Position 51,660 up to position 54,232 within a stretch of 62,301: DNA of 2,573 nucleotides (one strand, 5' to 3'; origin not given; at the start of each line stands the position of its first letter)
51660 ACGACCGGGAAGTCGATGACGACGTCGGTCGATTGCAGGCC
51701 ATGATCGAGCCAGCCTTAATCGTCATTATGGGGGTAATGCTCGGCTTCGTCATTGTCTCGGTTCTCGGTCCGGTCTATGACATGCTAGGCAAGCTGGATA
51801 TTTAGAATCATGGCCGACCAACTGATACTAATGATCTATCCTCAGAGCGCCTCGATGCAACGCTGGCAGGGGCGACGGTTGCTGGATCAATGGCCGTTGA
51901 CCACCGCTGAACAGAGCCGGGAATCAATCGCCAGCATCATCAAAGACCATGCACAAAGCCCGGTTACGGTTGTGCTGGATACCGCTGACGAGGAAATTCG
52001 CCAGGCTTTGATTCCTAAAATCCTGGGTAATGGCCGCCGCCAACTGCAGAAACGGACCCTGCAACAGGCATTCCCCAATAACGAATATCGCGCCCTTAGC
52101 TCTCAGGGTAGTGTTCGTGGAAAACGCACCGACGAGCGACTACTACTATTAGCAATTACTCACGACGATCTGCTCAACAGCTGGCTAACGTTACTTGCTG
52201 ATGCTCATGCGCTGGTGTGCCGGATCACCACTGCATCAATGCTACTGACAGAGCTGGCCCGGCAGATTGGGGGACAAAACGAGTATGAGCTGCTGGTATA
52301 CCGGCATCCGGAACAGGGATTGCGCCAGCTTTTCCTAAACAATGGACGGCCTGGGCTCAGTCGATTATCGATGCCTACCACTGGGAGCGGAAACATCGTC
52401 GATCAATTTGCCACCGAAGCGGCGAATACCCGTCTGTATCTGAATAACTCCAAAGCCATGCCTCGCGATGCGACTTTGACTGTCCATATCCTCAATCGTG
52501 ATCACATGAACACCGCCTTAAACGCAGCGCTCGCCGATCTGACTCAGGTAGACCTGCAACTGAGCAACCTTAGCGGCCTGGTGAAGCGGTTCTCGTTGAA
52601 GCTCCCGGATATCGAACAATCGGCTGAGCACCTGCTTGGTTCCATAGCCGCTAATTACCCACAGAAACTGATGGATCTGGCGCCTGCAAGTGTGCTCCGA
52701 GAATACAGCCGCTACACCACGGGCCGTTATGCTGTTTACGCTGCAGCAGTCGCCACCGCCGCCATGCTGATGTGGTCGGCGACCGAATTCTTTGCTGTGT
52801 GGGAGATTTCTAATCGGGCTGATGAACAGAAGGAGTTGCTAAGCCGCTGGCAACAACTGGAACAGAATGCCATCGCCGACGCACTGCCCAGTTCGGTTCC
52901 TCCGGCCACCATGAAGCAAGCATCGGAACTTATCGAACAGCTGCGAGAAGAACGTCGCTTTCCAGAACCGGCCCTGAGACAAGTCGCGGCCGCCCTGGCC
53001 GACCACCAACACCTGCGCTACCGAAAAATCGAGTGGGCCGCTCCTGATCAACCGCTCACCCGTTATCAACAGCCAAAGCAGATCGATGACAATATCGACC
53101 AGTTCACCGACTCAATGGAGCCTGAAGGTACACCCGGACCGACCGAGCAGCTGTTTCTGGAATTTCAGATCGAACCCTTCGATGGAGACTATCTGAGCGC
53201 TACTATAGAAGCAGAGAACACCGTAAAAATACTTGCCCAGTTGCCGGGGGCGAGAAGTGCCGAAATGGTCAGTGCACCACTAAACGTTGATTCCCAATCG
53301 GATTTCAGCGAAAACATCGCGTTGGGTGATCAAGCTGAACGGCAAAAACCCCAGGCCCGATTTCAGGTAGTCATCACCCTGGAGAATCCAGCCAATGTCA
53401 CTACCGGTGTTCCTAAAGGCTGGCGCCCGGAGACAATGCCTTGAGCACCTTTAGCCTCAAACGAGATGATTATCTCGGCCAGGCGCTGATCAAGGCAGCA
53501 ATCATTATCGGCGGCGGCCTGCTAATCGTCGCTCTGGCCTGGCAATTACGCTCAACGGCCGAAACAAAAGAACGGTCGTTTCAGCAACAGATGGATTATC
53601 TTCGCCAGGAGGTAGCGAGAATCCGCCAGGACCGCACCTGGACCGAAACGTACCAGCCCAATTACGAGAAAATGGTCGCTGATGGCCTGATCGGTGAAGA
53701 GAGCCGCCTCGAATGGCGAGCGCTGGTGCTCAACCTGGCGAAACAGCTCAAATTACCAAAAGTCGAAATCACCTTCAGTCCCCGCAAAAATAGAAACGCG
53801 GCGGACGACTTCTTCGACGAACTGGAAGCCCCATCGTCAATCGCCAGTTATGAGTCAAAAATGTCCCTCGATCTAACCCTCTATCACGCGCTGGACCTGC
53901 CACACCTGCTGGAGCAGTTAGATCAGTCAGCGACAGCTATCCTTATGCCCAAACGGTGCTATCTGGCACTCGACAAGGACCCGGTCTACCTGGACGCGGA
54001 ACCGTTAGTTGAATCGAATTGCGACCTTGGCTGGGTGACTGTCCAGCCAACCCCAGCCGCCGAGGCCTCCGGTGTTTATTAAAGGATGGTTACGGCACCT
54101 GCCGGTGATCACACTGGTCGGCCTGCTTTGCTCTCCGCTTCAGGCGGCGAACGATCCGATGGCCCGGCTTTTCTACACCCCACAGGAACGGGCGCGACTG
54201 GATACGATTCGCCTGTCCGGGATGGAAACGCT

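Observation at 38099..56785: Non-canonical type IV pilus / MSHA-like filament locus with a private regulatory and ABC module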

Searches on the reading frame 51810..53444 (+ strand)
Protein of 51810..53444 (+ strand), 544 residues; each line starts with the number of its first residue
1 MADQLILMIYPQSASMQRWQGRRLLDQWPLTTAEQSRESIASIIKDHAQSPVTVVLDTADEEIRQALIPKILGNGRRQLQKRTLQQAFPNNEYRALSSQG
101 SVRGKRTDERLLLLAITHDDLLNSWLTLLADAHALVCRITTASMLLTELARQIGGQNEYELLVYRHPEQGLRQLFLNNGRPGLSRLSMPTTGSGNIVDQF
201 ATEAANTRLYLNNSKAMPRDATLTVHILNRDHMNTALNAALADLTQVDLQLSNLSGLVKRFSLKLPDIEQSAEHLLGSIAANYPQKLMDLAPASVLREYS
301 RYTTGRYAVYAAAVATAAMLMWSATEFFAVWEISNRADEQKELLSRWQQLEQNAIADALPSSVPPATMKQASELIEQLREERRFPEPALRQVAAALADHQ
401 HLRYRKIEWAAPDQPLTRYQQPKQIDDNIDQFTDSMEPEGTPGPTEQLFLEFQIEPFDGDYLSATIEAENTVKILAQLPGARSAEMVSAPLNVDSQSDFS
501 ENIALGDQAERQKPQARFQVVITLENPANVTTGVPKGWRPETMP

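Call 5: search_protein_families(library=ncbifam, proteins=[window:51810-53444:+], max_evalue=0.01)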
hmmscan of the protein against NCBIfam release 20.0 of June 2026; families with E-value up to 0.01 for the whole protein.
window:51810-53444:+ (544 aa): 0 families

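Call 7: search_protein_families(library=pfam, proteins=[window:51810-53444:+], max_evalue=1)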
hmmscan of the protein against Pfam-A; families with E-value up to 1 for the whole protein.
window:51810-53444:+ (544 aa): 1 family
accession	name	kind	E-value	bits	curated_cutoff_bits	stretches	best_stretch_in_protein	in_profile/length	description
PF08807.15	DUF1798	-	0.19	12.3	25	1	332-378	30-76/108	Bacterial domain of unknown function (DUF1798)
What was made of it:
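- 51810..53444 (+): X544, a GspL/MshI-like fusion. It has a cytoplasmic actin-like (PilM-like) domain, a membrane helix, a coiled coil and a C-terminal alpha/beta domain. No Pfam or NCBIfam hit (calls 5, 7).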

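Call 11: find_homologous_proteins(query=window:51810-53444:+)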
Query window:51810-53444:+ (544 aa): 12 proteins with E <= 0.001 among 8000 candidates.
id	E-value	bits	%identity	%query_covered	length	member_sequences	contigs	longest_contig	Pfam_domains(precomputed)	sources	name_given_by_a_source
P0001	0.0e+0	1110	94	98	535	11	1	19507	-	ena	-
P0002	0.0e+0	1056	90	98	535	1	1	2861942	-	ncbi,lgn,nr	ncbi:MAG: hypothetical protein P1U54_01840 [Immundisolibacteraceae bacterium]|nr:hypothetical protei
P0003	0.0e+0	1021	87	98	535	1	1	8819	-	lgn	-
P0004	1.9e-220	751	85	73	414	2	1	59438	-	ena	-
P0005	1.2e-193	663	59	97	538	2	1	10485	-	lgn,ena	-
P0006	9.7e-185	633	57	97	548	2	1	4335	-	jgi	-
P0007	2.0e-175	603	54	98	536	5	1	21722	-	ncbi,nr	ncbi:MAG: hypothetical protein DRQ54_01015 [Gammaproteobacteria bacterium]|nr:MAG: hypothetical prot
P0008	1.9e-147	510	49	98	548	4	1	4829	-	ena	-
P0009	5.6e-146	505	46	96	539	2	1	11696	-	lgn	-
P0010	3.5e-145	503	49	97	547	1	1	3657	-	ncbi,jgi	-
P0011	8.3e-145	502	48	98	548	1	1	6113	-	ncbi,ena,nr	ncbi:MAG: hypothetical protein KUG54_01510 [Gammaproteobacteria bacterium]|nr:hypothetical protein [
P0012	2.0e-137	477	45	98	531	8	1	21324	-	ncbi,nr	ncbi:MAG TPA: hypothetical protein DCF45_12820 [Gammaproteobacteria bacterium]|nr:hypothetical prote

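Call 14: find_encoding_contigs(protein=P0002, flank=10000, max_places=3)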
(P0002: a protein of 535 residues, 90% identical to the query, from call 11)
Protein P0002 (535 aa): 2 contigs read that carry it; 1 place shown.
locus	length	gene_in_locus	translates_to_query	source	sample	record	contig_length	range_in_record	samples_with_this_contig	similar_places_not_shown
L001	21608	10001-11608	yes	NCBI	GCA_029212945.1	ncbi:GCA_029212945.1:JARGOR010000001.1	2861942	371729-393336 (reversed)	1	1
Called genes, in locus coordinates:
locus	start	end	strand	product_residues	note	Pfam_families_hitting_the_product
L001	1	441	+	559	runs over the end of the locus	PF02518:HATPase_c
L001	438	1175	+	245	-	PF00005:ABC_tran, PF13304:AAA_21 (weak)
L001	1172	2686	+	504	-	PF00072:Response_reg, PF00158:Sigma54_activat, PF14532:Sigma54_activ_2, PF07724:AAA_2 (faint), PF07728:AAA_5, PF25601:AAA_lid_14, PF02954:HTH_8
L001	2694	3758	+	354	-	PF13191:AAA_16, PF13401:AAA_22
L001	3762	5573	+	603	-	PF07655:Secretin_N_2 (weak), PF00263:Secretin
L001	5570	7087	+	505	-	PF07719:TPR_2 (faint), PF13428:TPR_14 (faint), PF13432:TPR_16 (faint), PF13424:TPR_12 (weak)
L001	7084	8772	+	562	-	PF05157:MshEN, PF00437:T2SSE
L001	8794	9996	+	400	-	PF28597:T2SSF_N (weak), PF00482:T2SSF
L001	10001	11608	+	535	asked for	-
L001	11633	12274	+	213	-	-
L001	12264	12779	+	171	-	-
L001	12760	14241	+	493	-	-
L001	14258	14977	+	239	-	-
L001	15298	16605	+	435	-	PF05697:Trigger_N, PF00254:FKBP_C, PF05698:Trigger_C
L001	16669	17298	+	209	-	PF00574:CLP_protease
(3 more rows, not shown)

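Call 15: find_encoding_contigs(protein=P0012, flank=10000, max_places=2)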
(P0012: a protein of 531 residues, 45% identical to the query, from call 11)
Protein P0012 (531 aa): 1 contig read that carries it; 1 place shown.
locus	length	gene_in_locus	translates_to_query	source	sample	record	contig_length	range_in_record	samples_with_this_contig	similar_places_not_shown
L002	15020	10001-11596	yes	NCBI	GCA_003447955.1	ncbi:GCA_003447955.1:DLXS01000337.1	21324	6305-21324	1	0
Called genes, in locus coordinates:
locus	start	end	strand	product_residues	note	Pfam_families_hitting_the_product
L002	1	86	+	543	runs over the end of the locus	PF02518:HATPase_c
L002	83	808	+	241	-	PF00005:ABC_tran, PF13304:AAA_21 (faint)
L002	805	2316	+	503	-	PF00072:Response_reg, PF00158:Sigma54_activat, PF14532:Sigma54_activ_2, PF07728:AAA_5, PF25601:AAA_lid_14, PF02954:HTH_8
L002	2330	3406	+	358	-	PF13191:AAA_16 (weak), PF13401:AAA_22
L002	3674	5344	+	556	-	PF07655:Secretin_N_2 (weak), PF00263:Secretin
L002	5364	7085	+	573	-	PF07719:TPR_2 (faint), PF13428:TPR_14 (faint), PF13432:TPR_16 (faint), PF14559:TPR_19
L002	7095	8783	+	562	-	PF05157:MshEN, PF00437:T2SSE, PF13173:AAA_14 (faint)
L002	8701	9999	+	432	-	PF28597:T2SSF_N (weak), PF00482:T2SSF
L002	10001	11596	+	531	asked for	-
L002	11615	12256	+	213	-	-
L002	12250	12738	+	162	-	-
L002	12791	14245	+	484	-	-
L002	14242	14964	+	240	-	-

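Call 16: find_encoding_contigs(protein=P0007, flank=10000, max_places=2)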
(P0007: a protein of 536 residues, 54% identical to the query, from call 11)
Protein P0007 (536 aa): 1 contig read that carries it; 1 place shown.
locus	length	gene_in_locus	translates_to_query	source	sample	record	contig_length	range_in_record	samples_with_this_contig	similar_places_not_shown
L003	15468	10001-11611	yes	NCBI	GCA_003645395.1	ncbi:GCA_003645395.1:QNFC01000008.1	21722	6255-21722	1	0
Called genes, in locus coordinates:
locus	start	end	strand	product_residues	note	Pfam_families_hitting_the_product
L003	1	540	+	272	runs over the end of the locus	PF00005:ABC_tran, PF13304:AAA_21 (weak)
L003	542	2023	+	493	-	PF00072:Response_reg, PF00158:Sigma54_activat, PF14532:Sigma54_activ_2, PF07728:AAA_5, PF25601:AAA_lid_14, PF02954:HTH_8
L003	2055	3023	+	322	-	PF20703:nSTAND1 (weak), PF13191:AAA_16 (weak), PF13401:AAA_22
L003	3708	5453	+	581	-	PF07655:Secretin_N_2 (weak), PF00263:Secretin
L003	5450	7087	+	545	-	PF13432:TPR_16 (faint), PF14559:TPR_19 (weak)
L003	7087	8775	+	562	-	PF05157:MshEN, PF00437:T2SSE, PF13173:AAA_14 (faint)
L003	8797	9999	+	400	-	PF00482:T2SSF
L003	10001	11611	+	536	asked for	-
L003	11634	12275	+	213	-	-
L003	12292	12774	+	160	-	-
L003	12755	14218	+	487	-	-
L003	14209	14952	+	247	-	PF07963:N_methyl (weak)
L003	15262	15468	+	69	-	PF05697:Trigger_N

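Call 21: predict_structure(alignment_id=A1)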
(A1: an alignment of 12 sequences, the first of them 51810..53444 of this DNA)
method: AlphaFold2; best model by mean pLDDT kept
length: 544 residues; sequences in the alignment: 12
mean_pLDDT: 74.0   pTM: 0.57
mean pLDDT of the five models: 74.0, 68.5, 62.5, 62.1, 55.4
residues with pLDDT >= 90: 126; 70-90: 249; 50-70: 80; < 50: 89
segments of 3 or more residues with pLDDT < 50: 353-355, 357-368, 370-383, 422-442, 493-511, 529-544
pLDDT, mean of each block of 10 residues (from residue 1): 90 94 95 94 93 91 78 76 79 65 63 81 93 92 92 84 90 89 84 74 85 82 90 87 83 92 89 94 89 86 80 79 66 54 59 47 46 42 55 73 74 64 38 30 67 78 84 81 80 43 37 71 64 31 32
secondary structure, 60 per line:
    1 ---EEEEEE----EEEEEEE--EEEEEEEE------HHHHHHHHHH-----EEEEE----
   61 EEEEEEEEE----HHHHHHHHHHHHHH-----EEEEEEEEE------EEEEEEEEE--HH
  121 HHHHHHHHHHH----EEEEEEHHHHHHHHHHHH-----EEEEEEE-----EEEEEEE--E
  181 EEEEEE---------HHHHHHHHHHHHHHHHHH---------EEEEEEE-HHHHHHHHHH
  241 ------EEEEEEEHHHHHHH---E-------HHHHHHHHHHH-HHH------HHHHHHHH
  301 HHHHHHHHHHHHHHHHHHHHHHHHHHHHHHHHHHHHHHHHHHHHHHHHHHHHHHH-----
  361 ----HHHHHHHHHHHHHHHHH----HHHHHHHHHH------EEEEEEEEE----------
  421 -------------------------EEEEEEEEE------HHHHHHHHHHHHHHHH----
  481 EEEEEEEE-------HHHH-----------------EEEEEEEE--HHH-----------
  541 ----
elements in order: E4-9 E14-20 E23-30 H37-46 E52-56 E61-69 H74-87 E93-101 E108-116 H119-131 E136-141 H142-153 E159-165 E171-177 E180-186 H196-213 E223-229 H231-240 E247-253 H254-260 H272-282 H293-355 H365-381 H386-395 E402-410 E446-454 H461-476 E481-488 H496-499 E517-524
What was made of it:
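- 51810..53444 (+): AF2 model with pLDDT 74 (call 21).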

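Call 24: fold_search(model_id=the predicted structure, library=pdb)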
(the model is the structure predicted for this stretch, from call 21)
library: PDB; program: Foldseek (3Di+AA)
matches with E <= 10: 1316; with E <= 0.001: 110
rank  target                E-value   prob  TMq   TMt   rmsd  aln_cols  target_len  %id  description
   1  5eou_B                4.0e-12  1.00  0.39  0.57   5.7       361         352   11  Pseudomonas aeruginosa PilM:PilN1-12 bound to ATP (released 2016-04-27)
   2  5eox_B                6.3e-12  1.00  0.35  0.48   6.9       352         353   10  Pseudomonas aeruginosa PilM bound to ADP (released 2016-04-27)
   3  5eoy_B                1.3e-11  1.00  0.34  0.48   7.0       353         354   12  Pseudomonas aeruginosa SeMet-PilM bound to ADP (released 2016-04-27)
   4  5eou_A                1.5e-11  1.00  0.37  0.56   5.8       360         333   10  Pseudomonas aeruginosa PilM:PilN1-12 bound to ATP (released 2016-04-27)
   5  5eq6_B                5.7e-11  1.00  0.34  0.49   6.9       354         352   10  Pseudomonas aeruginosa PilM bound to AMP-PNP (released 2016-04-27)
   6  5eox_A                5.7e-11  1.00  0.34  0.48   7.3       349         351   11  Pseudomonas aeruginosa PilM bound to ADP (released 2016-04-27)
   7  5eq6_A                7.2e-11  1.00  0.35  0.49   6.6       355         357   11  Pseudomonas aeruginosa PilM bound to AMP-PNP (released 2016-04-27)
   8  5eoy_A                1.1e-10  1.00  0.35  0.48   6.9       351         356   10  Pseudomonas aeruginosa SeMet-PilM bound to ADP (released 2016-04-27)
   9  3jc8_Ma               1.2e-10  1.00  0.38  0.55   5.6       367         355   10  Architectural model of the type IVa pilus machine in a piliated state (released 2016-03-16)
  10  1yf5                  3.2e-10  1.00  0.31  0.64   7.2       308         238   13  Cyto-Epsl: The Cytoplasmic Domain Of Epsl, An Inner Membrane Component Of The Type II Secretion System Of Vibrio Cholera (released 2005-05-03)
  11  2ych_A                3.4e-10  1.00  0.35  0.51   7.2       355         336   12  PilM-PilN type IV pilus biogenesis complex (released 2011-05-11)
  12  4pht_X                1.3e-09  1.00  0.28  0.61   7.5       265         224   12  ATPase GspE in complex with the cytoplasmic domain of GspL from the Vibrio vulnificus type II Secretion system (released 2014-11-26)
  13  4pht_Y                2.3e-09  1.00  0.32  0.69   6.2       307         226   11  ATPase GspE in complex with the cytoplasmic domain of GspL from the Vibrio vulnificus type II Secretion system (released 2014-11-26)
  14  1w97                  2.5e-09  1.00  0.31  0.66   6.6       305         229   13  cyto-EpsL: the cytoplasmic domain of EpsL, an inner membrane component of the type II secretion system of Vibrio cholera (released 2004-11-30)
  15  3wt0_D                4.1e-09  1.00  0.34  0.45   7.5       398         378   10  Crystal Structure Analysis of Cell Division Protein (released 2015-04-29)
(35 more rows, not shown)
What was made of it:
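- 51810..53444 (+): Foldseek hits PilM 5eou at E 4e-12 and EpsL/GspL at TMt up to 0.69 (call 24).
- X544 matches the GspL/EpsL cytoplasmic domain with the highest target-normalised TM-scores, 0.61-0.69 (call 24).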

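Call 80: search_protein_representatives(alignment_id=A1)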
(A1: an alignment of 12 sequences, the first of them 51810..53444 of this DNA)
Query: 12 sequences, 537 profile positions. Proteins with E-value up to 0.001 (for the whole library): 1966; up to 1e-10: 1270; up to 1e-30: 404. The best 150 are listed.
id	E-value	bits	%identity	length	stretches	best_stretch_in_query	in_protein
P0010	1.5e-253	858.6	-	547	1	1-531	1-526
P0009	5.3e-246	833.7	-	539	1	2-531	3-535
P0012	7.3e-242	820.0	-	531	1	1-530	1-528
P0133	1.7e-64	234.6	-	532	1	1-525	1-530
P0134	2.2e-63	231.0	-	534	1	28-523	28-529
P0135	1.6e-62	228.2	-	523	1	1-527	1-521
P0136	3.1e-58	214.0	-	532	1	1-527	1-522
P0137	2.8e-57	210.8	-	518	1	13-498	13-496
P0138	2.2e-56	207.9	-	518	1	15-523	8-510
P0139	2.6e-55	204.4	-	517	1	23-526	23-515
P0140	6.7e-55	203.0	-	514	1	1-526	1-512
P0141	2.4e-54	201.2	-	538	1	31-527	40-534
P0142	2.8e-54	201.0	-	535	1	10-525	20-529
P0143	4.5e-54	200.3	-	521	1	3-527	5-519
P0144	5.0e-54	200.1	-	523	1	3-523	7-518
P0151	4.2e-53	197.1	-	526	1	1-526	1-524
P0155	3.1e-52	194.2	-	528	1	1-526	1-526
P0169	2.3e-50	188.0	-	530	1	1-527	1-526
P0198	1.2e-46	175.7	-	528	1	1-526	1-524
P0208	4.8e-46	173.8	-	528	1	1-526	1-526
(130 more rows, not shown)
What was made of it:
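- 51810..53444 (+): 1,966 family clusters (call 80).
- Family size: X544 has 1,270 clusters at E<=1e-10 (call 80).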

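Call 81: list_cluster_members(proteins=[P0133, P0135, P0136, P0140, P0143, P0151, P0155, P0169, P0198, P0208])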
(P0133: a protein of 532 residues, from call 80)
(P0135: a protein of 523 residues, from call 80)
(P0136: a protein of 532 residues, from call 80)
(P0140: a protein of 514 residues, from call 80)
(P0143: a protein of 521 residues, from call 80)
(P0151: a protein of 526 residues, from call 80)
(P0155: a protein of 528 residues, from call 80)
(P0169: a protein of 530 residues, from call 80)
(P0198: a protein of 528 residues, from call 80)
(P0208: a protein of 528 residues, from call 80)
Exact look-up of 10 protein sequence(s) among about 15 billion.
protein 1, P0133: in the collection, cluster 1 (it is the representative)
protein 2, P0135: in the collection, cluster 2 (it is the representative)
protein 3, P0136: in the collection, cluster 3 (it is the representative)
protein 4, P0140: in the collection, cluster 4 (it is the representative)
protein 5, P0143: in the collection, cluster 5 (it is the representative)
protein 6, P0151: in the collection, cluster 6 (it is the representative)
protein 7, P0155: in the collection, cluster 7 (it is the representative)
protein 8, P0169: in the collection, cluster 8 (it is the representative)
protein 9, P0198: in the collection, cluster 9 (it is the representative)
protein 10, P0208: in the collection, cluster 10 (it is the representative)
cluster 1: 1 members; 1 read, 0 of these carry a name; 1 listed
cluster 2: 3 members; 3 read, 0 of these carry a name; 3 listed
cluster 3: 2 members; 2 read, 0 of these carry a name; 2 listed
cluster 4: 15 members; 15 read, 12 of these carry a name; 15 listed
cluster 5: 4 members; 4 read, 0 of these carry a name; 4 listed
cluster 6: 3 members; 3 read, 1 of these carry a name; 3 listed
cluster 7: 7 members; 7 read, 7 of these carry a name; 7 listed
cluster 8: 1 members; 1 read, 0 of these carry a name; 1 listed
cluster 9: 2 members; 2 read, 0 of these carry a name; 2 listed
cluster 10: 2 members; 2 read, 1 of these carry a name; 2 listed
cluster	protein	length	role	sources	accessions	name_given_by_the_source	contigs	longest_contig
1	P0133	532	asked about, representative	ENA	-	-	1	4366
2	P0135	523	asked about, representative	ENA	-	-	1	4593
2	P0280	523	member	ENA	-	-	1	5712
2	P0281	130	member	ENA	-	-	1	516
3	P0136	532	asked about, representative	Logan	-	-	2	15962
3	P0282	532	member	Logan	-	-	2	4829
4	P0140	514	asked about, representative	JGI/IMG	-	hypothetical protein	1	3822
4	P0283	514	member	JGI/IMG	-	hypothetical protein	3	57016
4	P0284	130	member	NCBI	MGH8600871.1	MAG: hypothetical protein ACRET1_09405, partial [Burkholderiales bacterium]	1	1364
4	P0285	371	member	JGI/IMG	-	hypothetical protein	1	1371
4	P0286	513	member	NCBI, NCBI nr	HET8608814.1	MAG TPA: hypothetical protein VFM11_03650 [Burkholderiales bacterium] | hypothetical protein [Burkholderiales bacterium]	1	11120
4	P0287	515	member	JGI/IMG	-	hypothetical protein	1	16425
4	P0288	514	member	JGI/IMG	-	hypothetical protein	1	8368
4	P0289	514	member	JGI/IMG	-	hypothetical protein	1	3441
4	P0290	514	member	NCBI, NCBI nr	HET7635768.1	MAG TPA: hypothetical protein VFK51_13690 [Burkholderiales bacterium] | hypothetical protein [Burkholderiales bacterium]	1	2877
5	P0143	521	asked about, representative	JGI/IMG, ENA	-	-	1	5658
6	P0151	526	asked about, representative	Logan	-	-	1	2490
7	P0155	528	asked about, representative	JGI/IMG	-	hypothetical protein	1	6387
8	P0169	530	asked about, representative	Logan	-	-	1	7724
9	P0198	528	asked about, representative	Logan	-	-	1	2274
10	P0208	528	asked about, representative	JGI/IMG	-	hypothetical protein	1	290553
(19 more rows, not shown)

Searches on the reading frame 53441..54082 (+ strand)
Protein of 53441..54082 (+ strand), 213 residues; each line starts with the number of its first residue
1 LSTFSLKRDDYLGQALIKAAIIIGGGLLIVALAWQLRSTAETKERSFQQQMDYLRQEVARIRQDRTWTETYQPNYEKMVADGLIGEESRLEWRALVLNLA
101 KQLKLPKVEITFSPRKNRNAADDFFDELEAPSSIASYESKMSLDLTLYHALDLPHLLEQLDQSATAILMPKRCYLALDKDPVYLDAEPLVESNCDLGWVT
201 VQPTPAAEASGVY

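Call 5: search_protein_families(library=ncbifam, proteins=[window:53441-54082:+], max_evalue=0.01)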
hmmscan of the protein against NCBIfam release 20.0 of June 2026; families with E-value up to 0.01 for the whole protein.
window:53441-54082:+ (213 aa): 1 family
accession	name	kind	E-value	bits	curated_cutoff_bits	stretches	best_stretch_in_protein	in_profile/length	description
NF009301.0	PRK12658.1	equivalog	0.01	15.6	156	0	11-44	71-104/125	Na+/H+ antiporter subunit C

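Call 7: search_protein_families(library=pfam, proteins=[window:53441-54082:+], max_evalue=1)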
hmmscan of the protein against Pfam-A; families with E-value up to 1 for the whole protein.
window:53441-54082:+ (213 aa): 0 families

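Call 59: search_solved_structures(query=A4, max_evalue=10)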
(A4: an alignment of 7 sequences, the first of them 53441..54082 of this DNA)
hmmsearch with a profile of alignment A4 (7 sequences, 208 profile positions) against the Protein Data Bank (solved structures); distinct sequences matched with E-value up to 10: 8.
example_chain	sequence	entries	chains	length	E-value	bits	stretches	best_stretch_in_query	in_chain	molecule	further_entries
8jxk_A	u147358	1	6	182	0.88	12.1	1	30-102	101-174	Conserved protein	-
7qru_C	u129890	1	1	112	1.2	11.6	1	9-48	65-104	Na(+)/H(+) antiporter subunit C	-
6d6d_A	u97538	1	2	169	1.4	11.4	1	89-124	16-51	Transcriptional activator protein LasR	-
6d6a_A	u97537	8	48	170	1.4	11.4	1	89-124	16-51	Transcriptional activator protein LasR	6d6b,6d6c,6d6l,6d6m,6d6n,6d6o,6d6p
3ix3_A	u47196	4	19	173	1.5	11.3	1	89-124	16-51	Transcriptional activator protein lasR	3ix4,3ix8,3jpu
2uv0_E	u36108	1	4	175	1.5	11.3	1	89-124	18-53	TRANSCRIPTIONAL ACTIVATOR PROTEIN LASR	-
4ng2_A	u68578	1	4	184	1.6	11.2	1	89-124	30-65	Transcriptional activator protein LasR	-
6mvm_A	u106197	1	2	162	1.7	11.2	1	89-124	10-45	Transcriptional regulator LasR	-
